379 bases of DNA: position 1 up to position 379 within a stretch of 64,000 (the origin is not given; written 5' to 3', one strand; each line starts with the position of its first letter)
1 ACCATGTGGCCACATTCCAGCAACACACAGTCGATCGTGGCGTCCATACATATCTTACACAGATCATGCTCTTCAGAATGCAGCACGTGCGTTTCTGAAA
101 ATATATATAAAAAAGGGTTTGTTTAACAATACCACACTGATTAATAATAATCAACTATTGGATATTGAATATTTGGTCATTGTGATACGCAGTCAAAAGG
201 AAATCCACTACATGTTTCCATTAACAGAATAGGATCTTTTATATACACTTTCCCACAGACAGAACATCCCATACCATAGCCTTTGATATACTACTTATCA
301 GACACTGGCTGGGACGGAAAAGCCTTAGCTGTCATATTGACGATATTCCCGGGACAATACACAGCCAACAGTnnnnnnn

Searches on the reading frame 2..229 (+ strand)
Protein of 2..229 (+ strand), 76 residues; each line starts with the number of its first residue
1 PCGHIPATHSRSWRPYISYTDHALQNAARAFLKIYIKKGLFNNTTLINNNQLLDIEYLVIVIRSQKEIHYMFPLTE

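Call 75: search_protein_families(library=pfam, alignment_id=A5, max_evalue=0.01)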
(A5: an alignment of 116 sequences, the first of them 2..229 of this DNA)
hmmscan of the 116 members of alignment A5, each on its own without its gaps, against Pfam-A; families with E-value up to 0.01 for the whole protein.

A. member 1, window:2-229:+ (76 aa): 0 families

B. families by the number of members that match (of 116 scanned): 4 families
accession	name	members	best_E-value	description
PF22968.2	RNF34L-like_3rd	1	7e-20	E3 ubiquitin-protein ligase rififylin-like domain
PF23632.1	SAP_RNF34_RFFL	1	5.7e-11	RNF34/RFFL SAP domain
PF00206.25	Lyase_1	1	8.6e-09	Lyase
PF10208.15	ARMET_C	1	0.00031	ARMET, C-terminal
